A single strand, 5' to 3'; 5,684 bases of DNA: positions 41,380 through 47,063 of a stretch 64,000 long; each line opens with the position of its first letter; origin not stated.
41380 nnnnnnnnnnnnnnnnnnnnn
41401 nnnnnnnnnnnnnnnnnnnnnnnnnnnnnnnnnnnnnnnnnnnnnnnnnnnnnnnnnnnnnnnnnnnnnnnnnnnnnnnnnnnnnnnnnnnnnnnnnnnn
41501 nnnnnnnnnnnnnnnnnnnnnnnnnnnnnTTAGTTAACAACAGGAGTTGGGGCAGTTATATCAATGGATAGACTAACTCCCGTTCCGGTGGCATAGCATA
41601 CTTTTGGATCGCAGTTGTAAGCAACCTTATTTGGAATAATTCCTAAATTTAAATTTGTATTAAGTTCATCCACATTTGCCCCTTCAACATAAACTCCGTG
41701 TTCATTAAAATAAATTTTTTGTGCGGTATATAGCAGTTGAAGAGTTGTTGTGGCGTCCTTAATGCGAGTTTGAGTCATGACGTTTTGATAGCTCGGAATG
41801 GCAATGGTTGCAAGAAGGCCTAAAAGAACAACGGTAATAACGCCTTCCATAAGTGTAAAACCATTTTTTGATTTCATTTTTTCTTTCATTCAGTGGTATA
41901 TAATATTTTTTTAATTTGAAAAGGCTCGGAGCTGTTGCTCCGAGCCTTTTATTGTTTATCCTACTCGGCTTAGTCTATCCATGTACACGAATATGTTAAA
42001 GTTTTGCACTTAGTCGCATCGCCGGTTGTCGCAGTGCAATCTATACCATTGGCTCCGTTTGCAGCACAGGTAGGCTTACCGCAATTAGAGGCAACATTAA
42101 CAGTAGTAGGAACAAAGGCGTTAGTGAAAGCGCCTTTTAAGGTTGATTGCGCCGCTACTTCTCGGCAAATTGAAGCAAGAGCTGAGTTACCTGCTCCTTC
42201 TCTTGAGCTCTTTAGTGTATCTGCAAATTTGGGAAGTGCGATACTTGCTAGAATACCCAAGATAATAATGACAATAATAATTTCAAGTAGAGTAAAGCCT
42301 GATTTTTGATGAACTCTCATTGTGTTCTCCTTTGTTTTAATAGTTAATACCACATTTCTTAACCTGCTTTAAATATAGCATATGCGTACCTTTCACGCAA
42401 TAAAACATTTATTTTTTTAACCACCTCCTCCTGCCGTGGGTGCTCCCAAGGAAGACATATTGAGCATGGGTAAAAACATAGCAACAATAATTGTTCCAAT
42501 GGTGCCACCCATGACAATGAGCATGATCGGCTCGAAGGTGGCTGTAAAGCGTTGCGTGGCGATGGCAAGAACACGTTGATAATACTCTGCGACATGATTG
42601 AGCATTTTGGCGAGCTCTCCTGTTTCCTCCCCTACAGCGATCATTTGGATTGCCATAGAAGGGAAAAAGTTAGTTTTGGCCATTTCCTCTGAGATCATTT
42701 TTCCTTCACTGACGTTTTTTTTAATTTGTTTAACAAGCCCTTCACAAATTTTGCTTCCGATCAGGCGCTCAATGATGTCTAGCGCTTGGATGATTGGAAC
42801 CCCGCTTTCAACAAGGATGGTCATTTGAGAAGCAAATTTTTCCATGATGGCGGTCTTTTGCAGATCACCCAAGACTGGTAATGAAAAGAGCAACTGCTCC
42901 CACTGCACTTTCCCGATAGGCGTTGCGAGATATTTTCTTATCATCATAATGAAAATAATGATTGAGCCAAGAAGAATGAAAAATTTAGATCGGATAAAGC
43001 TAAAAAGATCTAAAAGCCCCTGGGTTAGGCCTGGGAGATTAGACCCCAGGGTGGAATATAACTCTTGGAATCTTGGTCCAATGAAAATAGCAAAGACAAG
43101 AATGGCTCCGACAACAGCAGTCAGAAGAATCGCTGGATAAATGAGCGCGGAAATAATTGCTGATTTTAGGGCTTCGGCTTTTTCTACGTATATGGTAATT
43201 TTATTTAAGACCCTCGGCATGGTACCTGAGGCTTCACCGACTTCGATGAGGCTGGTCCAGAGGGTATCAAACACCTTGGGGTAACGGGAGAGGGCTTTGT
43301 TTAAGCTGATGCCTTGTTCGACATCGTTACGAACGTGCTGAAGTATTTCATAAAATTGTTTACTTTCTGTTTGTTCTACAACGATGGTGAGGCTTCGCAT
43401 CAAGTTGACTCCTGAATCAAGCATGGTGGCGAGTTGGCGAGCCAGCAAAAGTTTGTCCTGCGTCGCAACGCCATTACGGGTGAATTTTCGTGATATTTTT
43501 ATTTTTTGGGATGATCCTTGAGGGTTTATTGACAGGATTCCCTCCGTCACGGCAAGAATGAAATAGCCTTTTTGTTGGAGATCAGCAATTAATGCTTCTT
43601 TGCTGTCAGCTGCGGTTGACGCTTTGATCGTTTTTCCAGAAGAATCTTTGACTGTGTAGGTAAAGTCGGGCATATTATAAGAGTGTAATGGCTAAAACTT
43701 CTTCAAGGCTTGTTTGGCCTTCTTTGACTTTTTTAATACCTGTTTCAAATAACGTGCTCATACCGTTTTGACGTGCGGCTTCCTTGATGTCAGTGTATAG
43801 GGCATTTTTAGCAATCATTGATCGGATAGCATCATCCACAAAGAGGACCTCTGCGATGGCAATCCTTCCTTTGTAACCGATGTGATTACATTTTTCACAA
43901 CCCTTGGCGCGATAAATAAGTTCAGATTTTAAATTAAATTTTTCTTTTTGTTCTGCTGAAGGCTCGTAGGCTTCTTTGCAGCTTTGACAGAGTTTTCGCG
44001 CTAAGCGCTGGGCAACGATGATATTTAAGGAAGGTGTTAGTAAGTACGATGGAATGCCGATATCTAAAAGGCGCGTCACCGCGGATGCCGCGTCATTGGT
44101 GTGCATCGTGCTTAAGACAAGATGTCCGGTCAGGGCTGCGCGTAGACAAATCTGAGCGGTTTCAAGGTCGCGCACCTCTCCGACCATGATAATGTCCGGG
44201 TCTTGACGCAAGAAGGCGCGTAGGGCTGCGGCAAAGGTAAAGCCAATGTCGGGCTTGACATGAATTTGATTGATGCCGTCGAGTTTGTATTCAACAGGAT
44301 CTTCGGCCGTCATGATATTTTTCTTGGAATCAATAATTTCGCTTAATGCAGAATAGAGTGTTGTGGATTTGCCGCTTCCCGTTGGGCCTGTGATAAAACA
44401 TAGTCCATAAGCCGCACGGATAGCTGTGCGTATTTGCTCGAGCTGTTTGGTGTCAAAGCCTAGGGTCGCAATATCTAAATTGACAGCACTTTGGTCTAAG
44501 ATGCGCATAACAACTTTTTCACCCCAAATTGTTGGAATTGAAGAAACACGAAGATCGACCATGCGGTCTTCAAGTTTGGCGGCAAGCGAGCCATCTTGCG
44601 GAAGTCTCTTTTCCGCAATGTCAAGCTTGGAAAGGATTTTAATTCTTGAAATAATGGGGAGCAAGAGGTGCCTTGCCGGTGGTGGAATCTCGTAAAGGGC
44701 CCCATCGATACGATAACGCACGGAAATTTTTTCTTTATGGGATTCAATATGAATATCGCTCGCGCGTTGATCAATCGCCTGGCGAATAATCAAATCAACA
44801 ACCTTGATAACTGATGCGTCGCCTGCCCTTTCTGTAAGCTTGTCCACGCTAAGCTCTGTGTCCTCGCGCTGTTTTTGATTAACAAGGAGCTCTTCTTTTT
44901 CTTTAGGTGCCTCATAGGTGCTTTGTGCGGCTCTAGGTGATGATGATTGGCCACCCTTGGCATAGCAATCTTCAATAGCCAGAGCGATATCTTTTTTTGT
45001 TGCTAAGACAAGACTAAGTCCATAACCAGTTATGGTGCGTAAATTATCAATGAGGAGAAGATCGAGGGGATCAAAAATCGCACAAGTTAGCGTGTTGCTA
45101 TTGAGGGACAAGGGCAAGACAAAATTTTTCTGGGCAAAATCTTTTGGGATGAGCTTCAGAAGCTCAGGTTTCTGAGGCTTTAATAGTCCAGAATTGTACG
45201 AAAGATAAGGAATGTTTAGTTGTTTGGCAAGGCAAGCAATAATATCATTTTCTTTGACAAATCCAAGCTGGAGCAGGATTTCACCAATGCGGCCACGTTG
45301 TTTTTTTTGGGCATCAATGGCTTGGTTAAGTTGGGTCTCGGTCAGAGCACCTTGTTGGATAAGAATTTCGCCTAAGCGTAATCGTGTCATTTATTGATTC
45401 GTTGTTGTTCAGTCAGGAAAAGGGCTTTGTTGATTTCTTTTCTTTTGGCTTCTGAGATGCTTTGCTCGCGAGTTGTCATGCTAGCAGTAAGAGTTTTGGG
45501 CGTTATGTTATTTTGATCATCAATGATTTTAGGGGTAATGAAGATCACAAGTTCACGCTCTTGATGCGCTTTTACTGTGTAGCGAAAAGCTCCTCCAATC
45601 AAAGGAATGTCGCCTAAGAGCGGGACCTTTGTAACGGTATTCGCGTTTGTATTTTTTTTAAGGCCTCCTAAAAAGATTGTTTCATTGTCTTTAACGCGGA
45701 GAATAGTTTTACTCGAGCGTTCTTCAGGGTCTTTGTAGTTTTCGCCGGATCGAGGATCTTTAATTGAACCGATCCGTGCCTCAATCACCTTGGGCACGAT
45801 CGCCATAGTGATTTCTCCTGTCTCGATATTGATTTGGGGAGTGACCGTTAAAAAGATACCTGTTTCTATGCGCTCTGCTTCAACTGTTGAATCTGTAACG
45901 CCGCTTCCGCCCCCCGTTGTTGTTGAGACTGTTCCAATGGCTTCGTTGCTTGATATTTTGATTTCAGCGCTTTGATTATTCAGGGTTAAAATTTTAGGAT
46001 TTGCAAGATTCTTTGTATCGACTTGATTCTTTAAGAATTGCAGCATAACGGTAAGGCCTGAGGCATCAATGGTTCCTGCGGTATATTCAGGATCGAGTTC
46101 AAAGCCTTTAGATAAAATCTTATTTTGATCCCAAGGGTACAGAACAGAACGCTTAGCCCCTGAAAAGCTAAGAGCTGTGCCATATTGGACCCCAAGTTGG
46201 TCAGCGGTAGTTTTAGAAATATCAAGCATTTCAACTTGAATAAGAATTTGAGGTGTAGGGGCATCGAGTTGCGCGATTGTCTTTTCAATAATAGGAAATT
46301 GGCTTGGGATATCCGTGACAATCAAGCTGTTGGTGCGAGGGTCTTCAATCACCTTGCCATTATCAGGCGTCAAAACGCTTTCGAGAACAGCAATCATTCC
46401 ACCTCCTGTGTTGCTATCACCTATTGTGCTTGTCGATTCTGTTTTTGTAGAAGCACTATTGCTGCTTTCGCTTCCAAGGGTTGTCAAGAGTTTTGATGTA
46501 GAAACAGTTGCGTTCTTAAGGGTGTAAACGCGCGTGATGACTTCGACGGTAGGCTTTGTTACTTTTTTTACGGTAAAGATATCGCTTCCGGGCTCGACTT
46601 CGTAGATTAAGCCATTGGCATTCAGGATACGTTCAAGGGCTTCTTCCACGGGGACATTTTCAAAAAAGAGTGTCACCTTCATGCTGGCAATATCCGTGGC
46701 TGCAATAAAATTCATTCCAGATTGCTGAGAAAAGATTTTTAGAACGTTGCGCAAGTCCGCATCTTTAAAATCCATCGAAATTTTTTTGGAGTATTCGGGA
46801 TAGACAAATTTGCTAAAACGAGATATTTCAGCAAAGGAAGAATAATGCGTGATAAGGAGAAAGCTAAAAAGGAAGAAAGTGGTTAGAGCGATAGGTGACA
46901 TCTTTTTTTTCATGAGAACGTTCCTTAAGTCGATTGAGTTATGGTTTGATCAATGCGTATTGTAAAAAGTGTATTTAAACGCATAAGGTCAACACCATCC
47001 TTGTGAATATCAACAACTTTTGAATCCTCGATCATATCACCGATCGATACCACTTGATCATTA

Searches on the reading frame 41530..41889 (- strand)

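Call 5: search_protein_families(library=pfam, proteins=[window:41530-41889:-], max_evalue=1)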
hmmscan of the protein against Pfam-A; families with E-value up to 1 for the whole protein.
window:41530-41889:- (119 aa): 4 families
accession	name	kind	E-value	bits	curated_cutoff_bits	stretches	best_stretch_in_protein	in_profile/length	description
PF07963.17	N_methyl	-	3.6e-05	23.6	21.2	1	5-31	1-27/27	Prokaryotic N-terminal methylation motif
PF16732.10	ComP_DUS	-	0.0078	17.5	27.3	1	32-72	1-37/87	Type IV minor pilin ComP, DNA uptake sequence receptor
PF14126.11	DUF4293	-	0.045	14.4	27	1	11-60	54-103/153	Domain of unknown function (DUF4293)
PF06646.16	CypI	-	0.16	11.6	27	1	27-79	49-101/332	Extracytoplasmic thiamine-binding lipoprotein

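Call 6: search_protein_families(library=ncbifam, proteins=[window:41530-41889:-], max_evalue=1)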
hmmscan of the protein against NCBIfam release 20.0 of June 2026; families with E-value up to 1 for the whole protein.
window:41530-41889:- (119 aa): 11 families
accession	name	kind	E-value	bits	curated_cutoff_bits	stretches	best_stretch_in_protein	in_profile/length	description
NF041775.1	typeIV_PilA_Myxo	equivalog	6.4e-13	49.2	400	1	8-72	10-74/214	type IV pilin protein PilA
TIGR01710.1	typeII_sec_gspG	equivalog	7.9e-08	32.4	88.85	1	10-67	2-59/134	type II secretion system major pseudopilin GspG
NF007862.0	PRK10574.1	equivalog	2.5e-07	30.9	138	1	5-56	1-52/145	prepilin peptidase-dependent pilin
NF041013.1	T4P_ComGE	equivalog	2.7e-07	30.6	49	1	6-75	1-71/83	competence type IV pilus minor pilin ComGE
NF007800.0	PRK10506.1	equivalog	0.00013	21.8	158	1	2-51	2-51/163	prepilin peptidase-dependent protein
TIGR02532.1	IV_pilin_GFxxxE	domain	0.00027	20.6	16.3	1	9-31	2-24/24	prepilin-type N-terminal cleavage/methylation domain-containing protein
TIGR01708.2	typeII_sec_gspH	equivalog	0.0025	17.8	80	1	9-51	2-44/169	type II secretion system minor pseudopilin GspH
NF007660.0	PRK10332.1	equivalog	0.0046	17.4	86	1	1-56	1-54/107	prepilin-type N-terminal cleavage/methylation domain-containing protein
NF040982.1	ComGD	equivalog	0.042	14.3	70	1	8-55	1-48/139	competence type IV pilus minor pilin ComGD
NF040999.1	pilin_ComGC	equivalog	0.059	13.6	75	1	9-60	2-53/84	competence type IV pilus major pilin ComGC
TIGR03328.1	salvage_mtnB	equivalog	0.11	11.9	137.05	1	27-80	124-178/194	methylthioribulose 1-phosphate dehydratase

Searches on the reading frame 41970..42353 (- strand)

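Call 5: search_protein_families(library=pfam, proteins=[window:41970-42353:-], max_evalue=1)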
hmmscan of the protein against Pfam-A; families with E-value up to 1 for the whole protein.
window:41970-42353:- (127 aa): 1 family
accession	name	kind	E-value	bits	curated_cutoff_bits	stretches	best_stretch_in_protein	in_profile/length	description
PF07963.17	N_methyl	-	1.1e-07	31.6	21.2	1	17-40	4-27/27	Prokaryotic N-terminal methylation motif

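Call 6: search_protein_families(library=ncbifam, proteins=[window:41970-42353:-], max_evalue=1)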
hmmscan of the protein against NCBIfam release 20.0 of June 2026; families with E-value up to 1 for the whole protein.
window:41970-42353:- (127 aa): 13 families
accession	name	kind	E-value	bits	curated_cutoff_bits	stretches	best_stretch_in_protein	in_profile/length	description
TIGR01710.1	typeII_sec_gspG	equivalog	4.6e-08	33.2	88.85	1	18-61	1-44/134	type II secretion system major pseudopilin GspG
TIGR02532.1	IV_pilin_GFxxxE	domain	6.9e-08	32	16.3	1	18-40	2-24/24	prepilin-type N-terminal cleavage/methylation domain-containing protein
TIGR01708.2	typeII_sec_gspH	equivalog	4.5e-07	30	80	1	18-51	2-35/169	type II secretion system minor pseudopilin GspH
NF041775.1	typeIV_PilA_Myxo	equivalog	5.3e-06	26.5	400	1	17-54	10-47/214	type IV pilin protein PilA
NF040999.1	pilin_ComGC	equivalog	1.7e-05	24.9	75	1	18-63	2-46/84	competence type IV pilus major pilin ComGC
NF007862.0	PRK10574.1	equivalog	2.6e-05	24.4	138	1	15-48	2-35/145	prepilin peptidase-dependent pilin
TIGR02596.1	TIGR02596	subfamily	0.00013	22.1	70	1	20-69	1-49/196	Verru_Chthon cassette protein D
NF041013.1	T4P_ComGE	equivalog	0.00024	21.1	49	1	17-74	3-60/83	competence type IV pilus minor pilin ComGE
NF007800.0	PRK10506.1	equivalog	0.0031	17.3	158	1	13-41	4-32/163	prepilin peptidase-dependent protein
NF040982.1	ComGD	equivalog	0.03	14.7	70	1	17-43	1-27/139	competence type IV pilus minor pilin ComGD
NF041002.1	pilin_ComGF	equivalog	0.1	12.8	80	1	18-39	2-23/139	competence type IV pilus minor pilin ComGF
TIGR01711.1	gspJ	equivalog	0.23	11.2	64.85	1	19-49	2-32/192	type II secretion system minor pseudopilin GspJ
TIGR02523.1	type_IV_pilV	equivalog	0.32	11.5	52.2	1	18-57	2-41/139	type IV pilus modification protein PilV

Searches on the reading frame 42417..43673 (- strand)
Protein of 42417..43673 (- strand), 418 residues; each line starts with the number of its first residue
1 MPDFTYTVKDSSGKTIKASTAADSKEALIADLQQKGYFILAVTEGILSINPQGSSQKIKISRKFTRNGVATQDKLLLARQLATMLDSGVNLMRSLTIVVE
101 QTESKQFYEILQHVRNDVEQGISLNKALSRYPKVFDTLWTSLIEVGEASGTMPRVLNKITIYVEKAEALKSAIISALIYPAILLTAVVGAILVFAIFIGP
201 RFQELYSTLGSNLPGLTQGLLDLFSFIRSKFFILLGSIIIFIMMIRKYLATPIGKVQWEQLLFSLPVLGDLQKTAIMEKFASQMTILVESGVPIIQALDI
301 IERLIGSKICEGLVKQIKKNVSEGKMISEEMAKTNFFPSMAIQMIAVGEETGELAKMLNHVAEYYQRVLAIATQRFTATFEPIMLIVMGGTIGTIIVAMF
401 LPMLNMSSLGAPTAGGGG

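Call 11: search_protein_families(library=pfam, proteins=[window:42417-43673:-], max_evalue=0.01)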
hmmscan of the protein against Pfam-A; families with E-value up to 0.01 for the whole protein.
window:42417-43673:- (418 aa): 1 family
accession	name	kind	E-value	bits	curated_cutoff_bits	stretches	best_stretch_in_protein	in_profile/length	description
PF00482.28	T2SSF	-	1.4e-54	183.8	25.2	2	280-402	1-125/125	Type II secretion system (T2SS), protein F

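Call 27: find_related_loci(query=window:42417-43673:-, collection=genome_contigs, flank=10000)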
Query window:42417-43673:- (418 aa) in genome_contigs; peptide patterns used: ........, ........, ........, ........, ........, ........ (x = any residue, [..] = any of these).
68 stretches matched a pattern, but none encodes a relative of the query by tblastn (E <= 1e-3).

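Call 60: search_protein_families(library=ncbifam, proteins=[window:42417-43673:-], max_evalue=1e-10)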
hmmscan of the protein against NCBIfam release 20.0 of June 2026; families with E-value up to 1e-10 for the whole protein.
window:42417-43673:- (418 aa): 6 families
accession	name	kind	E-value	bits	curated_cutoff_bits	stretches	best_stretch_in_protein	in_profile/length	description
TIGR02120.1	GspF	equivalog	2.1e-96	323.6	424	1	4-408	1-399/401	type II secretion system inner membrane protein GspF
NF052607.1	T4PiliAsmPilCThrm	equivalog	4.6e-93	312.5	700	1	1-406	1-400/406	type IV pilus assembly protein PilC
NF052606.1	T4PiliAsmPilCMyx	equivalog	1.2e-87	294.4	700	1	2-407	20-415/419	type IV pilus assembly protein PilC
NF007861.0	PRK10573.1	equivalog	3.7e-73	246.9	401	1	56-407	43-395/401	protein transport protein HofC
NF047826.1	T3SSXpsF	equivalog_domain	3.2e-68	230.4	650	1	1-407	1-401/405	type II secretion system protein XpsF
NF041012.2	T4P_ComGB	equivalog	1.7e-45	155.8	240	1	77-406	6-330/332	competence type IV pilus assembly protein ComGB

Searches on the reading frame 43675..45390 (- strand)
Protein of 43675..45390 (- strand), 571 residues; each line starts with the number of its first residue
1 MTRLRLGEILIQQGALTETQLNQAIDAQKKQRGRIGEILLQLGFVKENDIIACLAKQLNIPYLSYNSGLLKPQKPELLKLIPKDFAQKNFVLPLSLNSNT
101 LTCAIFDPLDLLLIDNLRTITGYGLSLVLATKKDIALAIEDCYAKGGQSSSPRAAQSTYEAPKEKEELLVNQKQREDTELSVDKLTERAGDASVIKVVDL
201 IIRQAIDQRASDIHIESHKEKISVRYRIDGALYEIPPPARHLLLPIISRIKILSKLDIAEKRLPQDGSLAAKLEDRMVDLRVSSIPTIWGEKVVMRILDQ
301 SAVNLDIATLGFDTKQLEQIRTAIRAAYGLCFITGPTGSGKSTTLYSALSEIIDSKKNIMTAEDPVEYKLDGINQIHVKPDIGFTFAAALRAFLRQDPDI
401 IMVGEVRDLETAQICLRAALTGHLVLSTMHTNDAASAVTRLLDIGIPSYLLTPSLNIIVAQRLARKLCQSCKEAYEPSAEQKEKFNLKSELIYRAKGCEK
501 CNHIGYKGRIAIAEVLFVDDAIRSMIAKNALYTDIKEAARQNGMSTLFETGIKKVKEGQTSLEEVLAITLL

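Call 11: search_protein_families(library=pfam, proteins=[window:43675-45390:-], max_evalue=0.01)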
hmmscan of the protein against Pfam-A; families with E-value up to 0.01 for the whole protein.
window:43675-45390:- (571 aa): 7 families
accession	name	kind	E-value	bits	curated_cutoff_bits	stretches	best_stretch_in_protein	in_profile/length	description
PF00437.27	T2SSE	-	6.7e-139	463.1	24.9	1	188-566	2-369/370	Type II/IV secretion system protein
PF05157.20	MshEN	-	3.2e-19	69.1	23.1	1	72-147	12-88/90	MshEN domain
PF25199.1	nSTAND_NTPase5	-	0.00011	22.4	34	1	304-371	16-85/145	Novel STAND NTPase 5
PF13191.12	AAA_16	-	0.00059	20.8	32.6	1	315-395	7-83/167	AAA ATPase domain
PF13555.12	AAA_29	-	0.004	17.3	27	1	329-345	23-39/61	P-loop containing region of AAA domain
PF20720.3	nSTAND3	-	0.0044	17.2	27.2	0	314-367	4-56/155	Novel STAND NTPase 3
PF13086.12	AAA_11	-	0.0068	16.6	27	0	312-356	2-45/257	AAA domain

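Call 60: search_protein_families(library=ncbifam, proteins=[window:43675-45390:-], max_evalue=1e-10)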
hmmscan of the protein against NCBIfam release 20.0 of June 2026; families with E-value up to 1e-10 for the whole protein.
window:43675-45390:- (571 aa): 18 families
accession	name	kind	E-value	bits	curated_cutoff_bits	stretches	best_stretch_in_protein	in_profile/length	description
TIGR02538.1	type_IV_pilB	equivalog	3.6e-184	613.5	675.65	1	6-569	2-562/564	type IV-A pilus assembly ATPase PilB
TIGR02533.1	type_II_gspE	equivalog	5.2e-178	592.7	630.25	1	80-569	3-486/486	type II secretion system ATPase GspE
NF007755.0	PRK10436.1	equivalog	9.5e-138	459.7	617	1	91-568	19-458/465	type II secretion system protein GspE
NF053534.1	T4PilAsmATPsTfpB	equivalog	7.4e-137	457.2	850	1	47-569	65-582/584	type IV pilus assembly ATPase TfpB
NF041000.1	ATPase_ComGA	equivalog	2.7e-75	252.8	300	1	201-464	3-265/267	competence type IV pilus ATPase ComGA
TIGR01420.1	pilT_fam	subfamily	1.6e-50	172.3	319.1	1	200-445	4-243/343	PilT/PilU family type 4a pilus ATPase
TIGR02525.1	plasmid_TraJ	equivalog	3.5e-26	92.1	368.3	1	295-444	122-272/372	plasmid transfer ATPase TraJ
TIGR02524.1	dot_icm_DotB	equivalog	2.8e-24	86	463.3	1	319-444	125-259/358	Dot/Icm type IV secretion system ATPase DotB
NF053729.1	c-di-GMP_motif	domain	9.8e-18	63.7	38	1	5-57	1-53/53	cyclic di-GMP-binding domain-containing protein, MshE-related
NF058587.1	archaellum_moto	equivalog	2e-16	59.8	550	1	331-461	278-414/527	archaellum flagellar ATPase motor FlaI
TIGR02782.1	TrbB_P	equivalog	8.7e-16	58.1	304.55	1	313-441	122-252/303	P-type conjugative transfer ATPase TrbB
NF008411.1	PRK11234.1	equivalog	1.1e-15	57.1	1170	1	5-158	483-632/723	cyclic di-3',5'-guanylate-activated glycosyltransferase NfrB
NF012033.0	PRK15489.1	equivalog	1.6e-14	53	537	1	2-191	489-673/703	glycosyl transferase family protein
NF010469.0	PRK13894.1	subfamily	4.2e-14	52.6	508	1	258-441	88-264/320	conjugal transfer ATPase TrbB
TIGR02788.1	VirB11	equivalog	5.6e-14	51.9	249.95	1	316-443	133-264/308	P-type DNA transfer ATPase VirB11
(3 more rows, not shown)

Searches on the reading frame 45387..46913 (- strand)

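Call 11: search_protein_families(library=pfam, proteins=[window:45387-46913:-], max_evalue=0.01)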
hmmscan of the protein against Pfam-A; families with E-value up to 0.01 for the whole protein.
window:45387-46913:- (508 aa): 4 families
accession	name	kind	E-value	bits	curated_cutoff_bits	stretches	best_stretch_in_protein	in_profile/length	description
PF00263.26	Secretin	-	3e-38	131.5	27.5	1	294-465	2-169/169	Bacterial type II and III secretion system protein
PF03958.22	Secretin_N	-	9.2e-13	48.7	28.2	1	127-222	1-69/69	Bacterial type II/III secretion system short domain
PF07660.19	STN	-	6.5e-07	29.5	28.4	1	68-108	2-44/52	Secretin and TonB N terminus short domain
PF21305.2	type_II_gspD_N0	-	0.004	17.4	27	0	47-94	1-48/71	GspD-like, N0 domain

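Call 60: search_protein_families(library=ncbifam, proteins=[window:45387-46913:-], max_evalue=1e-10)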
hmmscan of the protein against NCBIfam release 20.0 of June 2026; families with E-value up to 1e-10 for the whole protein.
window:45387-46913:- (508 aa): 9 families
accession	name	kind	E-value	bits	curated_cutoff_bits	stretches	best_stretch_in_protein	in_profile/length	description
TIGR02517.1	type_II_gspD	equivalog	1.5e-57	195.5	351.35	1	126-470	235-596/600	type II secretion system secretin GspD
TIGR02515.1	IV_pilus_PilQ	subfamily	1.5e-57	195.5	284.35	1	43-464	2-427/428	type IV pilus secretin PilQ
TIGR02519.1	pilus_MshL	equivalog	6.2e-46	156.7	250.2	1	191-464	4-290/290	pilus (MSHA type) biogenesis protein MshL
NF010083.0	PRK13568.1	equivalog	1.2e-39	136.2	554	1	41-465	24-418/419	DNA uptake porin HofQ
TIGR02516.1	type_III_yscC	equivalog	1.3e-35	122.8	238.45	1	184-466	197-463/463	type III secretion system outer membrane ring subunit SctC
NF007851.2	PRK10560.1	exception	2.4e-29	102.4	598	1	42-465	21-410/412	DNA uptake porin HofQ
NF042912.1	Amuc_1098_fam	equivalog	7.3e-25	87.1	750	1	398-466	730-798/805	Amuc_1098 family type IV pilus outer membrane protein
NF011873.0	PRK15346.1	equivalog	2.3e-23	82.6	524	1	188-451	238-481/499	EscC/YscC/HrcC family type III secretion system outer membrane ring protein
TIGR02520.1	pilus_B_mal_scr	equivalog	2.5e-13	49.4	287.65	1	76-461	118-511/513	PilN family type IVB pilus formation outer membrane protein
